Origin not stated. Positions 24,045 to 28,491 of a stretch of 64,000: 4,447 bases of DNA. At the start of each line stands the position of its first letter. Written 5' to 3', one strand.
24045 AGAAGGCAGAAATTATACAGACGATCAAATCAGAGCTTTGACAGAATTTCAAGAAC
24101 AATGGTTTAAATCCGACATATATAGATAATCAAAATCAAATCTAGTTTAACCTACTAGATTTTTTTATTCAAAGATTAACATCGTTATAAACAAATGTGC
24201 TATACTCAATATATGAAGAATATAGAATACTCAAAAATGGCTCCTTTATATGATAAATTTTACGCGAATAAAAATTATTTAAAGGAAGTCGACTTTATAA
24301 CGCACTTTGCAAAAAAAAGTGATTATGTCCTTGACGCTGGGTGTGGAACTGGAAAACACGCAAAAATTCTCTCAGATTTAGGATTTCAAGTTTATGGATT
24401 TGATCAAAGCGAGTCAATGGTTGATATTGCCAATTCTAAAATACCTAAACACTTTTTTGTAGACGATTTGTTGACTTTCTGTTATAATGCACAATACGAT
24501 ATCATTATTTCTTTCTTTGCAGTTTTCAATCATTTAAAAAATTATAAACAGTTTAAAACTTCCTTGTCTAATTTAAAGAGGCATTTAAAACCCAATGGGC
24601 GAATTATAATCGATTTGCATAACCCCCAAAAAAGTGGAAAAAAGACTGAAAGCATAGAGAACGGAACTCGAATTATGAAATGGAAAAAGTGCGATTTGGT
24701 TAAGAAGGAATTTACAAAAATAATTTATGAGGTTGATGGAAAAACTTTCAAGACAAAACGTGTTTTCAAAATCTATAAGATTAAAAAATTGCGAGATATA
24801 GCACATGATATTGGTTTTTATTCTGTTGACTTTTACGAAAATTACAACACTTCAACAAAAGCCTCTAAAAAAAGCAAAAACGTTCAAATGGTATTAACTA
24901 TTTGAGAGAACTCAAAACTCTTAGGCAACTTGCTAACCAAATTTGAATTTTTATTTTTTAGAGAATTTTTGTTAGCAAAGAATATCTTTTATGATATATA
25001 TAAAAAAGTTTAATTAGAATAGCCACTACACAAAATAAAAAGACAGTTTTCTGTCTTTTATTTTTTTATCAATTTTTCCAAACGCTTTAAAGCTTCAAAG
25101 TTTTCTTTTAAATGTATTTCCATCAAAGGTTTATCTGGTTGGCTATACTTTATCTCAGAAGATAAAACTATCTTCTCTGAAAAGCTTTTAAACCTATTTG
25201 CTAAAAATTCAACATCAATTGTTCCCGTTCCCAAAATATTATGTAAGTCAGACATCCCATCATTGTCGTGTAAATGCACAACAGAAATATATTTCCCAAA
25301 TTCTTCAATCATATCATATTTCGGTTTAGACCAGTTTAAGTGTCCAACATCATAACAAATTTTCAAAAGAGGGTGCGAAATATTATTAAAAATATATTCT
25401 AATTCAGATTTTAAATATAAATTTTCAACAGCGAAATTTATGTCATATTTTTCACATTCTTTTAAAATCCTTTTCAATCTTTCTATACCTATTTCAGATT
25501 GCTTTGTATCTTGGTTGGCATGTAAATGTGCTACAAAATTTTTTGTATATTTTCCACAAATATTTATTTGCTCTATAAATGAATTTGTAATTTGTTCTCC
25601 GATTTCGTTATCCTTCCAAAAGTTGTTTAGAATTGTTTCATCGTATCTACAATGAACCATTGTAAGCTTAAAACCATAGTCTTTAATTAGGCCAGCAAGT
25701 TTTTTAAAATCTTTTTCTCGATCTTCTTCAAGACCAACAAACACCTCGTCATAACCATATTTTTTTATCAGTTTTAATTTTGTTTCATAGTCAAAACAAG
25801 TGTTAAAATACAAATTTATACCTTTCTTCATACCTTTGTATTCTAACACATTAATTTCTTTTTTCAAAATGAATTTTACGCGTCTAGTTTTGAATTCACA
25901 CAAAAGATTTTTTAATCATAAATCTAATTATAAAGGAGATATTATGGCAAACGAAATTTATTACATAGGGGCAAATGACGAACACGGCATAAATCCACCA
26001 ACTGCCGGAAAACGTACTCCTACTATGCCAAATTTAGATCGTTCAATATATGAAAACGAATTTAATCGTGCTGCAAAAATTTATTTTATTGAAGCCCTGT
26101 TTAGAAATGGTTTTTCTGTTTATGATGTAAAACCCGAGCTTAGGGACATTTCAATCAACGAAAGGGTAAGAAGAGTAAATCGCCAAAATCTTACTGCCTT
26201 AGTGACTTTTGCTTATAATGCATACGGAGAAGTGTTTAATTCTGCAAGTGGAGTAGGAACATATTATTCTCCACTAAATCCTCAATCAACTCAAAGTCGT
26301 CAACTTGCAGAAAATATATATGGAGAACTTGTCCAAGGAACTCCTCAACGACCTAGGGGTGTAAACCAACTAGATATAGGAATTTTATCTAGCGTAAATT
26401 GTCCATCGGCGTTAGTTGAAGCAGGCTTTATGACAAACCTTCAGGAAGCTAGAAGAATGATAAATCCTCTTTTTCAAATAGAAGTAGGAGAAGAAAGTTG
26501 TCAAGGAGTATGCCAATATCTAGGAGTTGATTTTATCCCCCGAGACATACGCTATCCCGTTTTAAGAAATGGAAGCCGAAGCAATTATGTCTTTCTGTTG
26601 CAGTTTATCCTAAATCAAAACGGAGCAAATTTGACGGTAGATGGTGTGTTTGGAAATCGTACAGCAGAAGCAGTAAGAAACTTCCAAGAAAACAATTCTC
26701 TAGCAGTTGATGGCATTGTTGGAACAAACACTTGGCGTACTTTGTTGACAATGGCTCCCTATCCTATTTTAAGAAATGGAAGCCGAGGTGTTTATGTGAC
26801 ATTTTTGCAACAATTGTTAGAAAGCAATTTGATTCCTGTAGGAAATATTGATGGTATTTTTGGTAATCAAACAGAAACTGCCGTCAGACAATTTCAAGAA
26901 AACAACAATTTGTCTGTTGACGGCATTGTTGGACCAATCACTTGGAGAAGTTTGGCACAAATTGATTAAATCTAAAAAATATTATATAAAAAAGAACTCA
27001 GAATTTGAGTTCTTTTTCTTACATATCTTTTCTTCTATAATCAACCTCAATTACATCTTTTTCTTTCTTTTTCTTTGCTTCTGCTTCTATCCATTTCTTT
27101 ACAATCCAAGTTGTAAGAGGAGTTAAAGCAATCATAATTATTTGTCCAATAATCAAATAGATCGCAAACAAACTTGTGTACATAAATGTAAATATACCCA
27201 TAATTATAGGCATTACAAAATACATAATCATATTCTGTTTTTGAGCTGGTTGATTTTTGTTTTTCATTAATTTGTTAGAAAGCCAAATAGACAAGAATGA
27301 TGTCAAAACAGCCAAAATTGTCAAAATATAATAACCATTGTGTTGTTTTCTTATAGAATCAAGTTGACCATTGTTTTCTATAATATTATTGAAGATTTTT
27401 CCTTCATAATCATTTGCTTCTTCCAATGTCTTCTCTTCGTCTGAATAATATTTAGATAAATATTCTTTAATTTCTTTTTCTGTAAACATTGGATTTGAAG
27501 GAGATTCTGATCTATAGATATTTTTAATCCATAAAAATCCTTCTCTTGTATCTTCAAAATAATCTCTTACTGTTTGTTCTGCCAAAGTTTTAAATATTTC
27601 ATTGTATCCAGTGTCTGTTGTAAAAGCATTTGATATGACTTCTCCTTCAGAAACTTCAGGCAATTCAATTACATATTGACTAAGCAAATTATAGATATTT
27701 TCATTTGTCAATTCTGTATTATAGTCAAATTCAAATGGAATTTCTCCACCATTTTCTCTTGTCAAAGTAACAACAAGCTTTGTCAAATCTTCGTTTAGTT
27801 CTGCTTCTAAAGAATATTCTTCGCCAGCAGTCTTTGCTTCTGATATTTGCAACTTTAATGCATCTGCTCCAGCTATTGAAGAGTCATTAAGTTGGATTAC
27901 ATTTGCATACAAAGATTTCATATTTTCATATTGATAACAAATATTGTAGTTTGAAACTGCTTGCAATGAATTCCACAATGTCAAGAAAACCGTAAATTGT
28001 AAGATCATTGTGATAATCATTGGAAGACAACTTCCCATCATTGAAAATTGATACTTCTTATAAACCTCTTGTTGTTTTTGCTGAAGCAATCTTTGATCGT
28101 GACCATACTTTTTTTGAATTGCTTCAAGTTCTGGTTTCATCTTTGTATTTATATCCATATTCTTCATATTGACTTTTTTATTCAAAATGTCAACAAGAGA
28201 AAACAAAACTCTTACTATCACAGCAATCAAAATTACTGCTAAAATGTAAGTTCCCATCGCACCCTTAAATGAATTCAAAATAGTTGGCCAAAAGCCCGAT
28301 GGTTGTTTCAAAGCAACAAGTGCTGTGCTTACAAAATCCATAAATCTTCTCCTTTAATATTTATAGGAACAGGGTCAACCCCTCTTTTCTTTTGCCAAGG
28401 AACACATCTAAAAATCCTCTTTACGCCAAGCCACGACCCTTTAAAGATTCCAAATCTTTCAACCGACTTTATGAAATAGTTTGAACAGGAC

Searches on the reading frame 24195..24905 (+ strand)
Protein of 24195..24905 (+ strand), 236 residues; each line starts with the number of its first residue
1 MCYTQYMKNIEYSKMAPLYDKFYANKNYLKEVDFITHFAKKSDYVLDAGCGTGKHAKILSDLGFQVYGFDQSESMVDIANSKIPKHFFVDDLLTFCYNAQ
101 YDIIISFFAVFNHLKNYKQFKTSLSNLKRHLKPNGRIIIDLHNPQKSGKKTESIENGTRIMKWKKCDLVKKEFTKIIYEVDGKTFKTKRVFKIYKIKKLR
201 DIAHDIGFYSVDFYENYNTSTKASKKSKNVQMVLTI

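Call 84: search_protein_families(library=pfam, proteins=[window:24195-24905:+], max_evalue=0.001)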
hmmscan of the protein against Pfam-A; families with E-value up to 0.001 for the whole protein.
window:24195-24905:+ (236 aa): 10 families
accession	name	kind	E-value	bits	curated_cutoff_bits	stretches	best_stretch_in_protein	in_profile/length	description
PF13649.12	Methyltransf_25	-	2.8e-16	60.4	27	1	45-135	1-97/97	Methyltransferase domain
PF13489.12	Methyltransf_23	-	4.2e-16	59.6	27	1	28-208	9-159/164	Methyltransferase domain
PF08241.18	Methyltransf_11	-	1.1e-14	55.3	21.2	1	46-139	1-95/95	Methyltransferase domain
PF13847.12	Methyltransf_31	-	6.8e-13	49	27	1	40-152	2-127/145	Methyltransferase domain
PF08242.18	Methyltransf_12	-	2.3e-11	44.7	30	1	46-137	1-98/98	Methyltransferase domain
PF03848.20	TehB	-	1.5e-06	28.2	20.4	1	43-138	32-131/193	Tellurite resistance protein TehB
PF01555.25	N6_N4_Mtase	-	1e-05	26.1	26.7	0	34-80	174-220/221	DNA methylase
PF05219.18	DREV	-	1.8e-05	24.5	26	1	38-145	91-192/265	DREV methyltransferase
PF01209.24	Ubie_methyltran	-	0.00046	20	20.1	0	39-139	45-151/233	ubiE/COQ5 methyltransferase family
PF05401.17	NodS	-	0.00059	20.2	24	0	41-139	43-144/201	Nodulation protein S (NodS)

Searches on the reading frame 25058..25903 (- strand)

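Call 84: search_protein_families(library=pfam, proteins=[window:25058-25903:-], max_evalue=0.001)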
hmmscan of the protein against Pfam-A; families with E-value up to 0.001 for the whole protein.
window:25058-25903:- (281 aa): 1 family
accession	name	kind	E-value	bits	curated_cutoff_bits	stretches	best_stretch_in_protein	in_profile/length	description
PF01261.30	AP_endonuc_2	-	2.9e-21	76.7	31.1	1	44-258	2-236/249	Xylose isomerase-like TIM barrel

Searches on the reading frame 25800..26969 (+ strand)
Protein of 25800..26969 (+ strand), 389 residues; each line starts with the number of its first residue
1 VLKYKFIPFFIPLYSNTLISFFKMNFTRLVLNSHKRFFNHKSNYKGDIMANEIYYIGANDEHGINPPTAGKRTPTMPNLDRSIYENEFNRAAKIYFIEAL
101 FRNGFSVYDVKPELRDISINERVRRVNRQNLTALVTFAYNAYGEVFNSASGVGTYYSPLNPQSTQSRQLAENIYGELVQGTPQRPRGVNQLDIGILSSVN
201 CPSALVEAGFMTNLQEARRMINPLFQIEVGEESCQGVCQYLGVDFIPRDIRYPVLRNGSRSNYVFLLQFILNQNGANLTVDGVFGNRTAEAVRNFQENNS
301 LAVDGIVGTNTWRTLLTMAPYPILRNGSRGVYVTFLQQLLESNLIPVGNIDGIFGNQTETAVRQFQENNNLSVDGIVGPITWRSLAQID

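Call 84: search_protein_families(library=pfam, proteins=[window:25800-26969:+], max_evalue=0.001)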
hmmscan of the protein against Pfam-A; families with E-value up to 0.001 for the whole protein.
window:25800-26969:+ (389 aa): 3 families
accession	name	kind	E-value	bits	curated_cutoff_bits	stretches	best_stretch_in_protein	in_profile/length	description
PF01471.23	PG_binding_1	-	2e-34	118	23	2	333-385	5-57/57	Putative peptidoglycan binding domain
PF01520.23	Amidase_3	-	1.1e-19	71.6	27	1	81-238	18-173/174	N-acetylmuramoyl-L-alanine amidase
PF09374.15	PG_binding_3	-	7.1e-13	49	24.6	1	264-299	3-40/76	Predicted Peptidoglycan domain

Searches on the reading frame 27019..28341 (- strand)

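Call 12: search_protein_families(library=pfam, proteins=[window:27019-28341:-], max_evalue=0.01)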
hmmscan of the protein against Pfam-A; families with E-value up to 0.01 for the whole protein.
window:27019-28341:- (440 aa): 3 families
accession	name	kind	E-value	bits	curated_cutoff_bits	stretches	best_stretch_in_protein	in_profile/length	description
PF02096.25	60KD_IMP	-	4.4e-24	85.7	35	2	32-127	1-94/163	60Kd inner membrane protein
PF01956.21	EMC3_TMCO1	-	0.00016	22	27.1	1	33-130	16-116/169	Integral membrane protein EMC3/TMCO1-like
PF09991.14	DUF2232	-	0.0052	16.4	27.8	0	34-125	96-180/290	Predicted membrane protein (DUF2232)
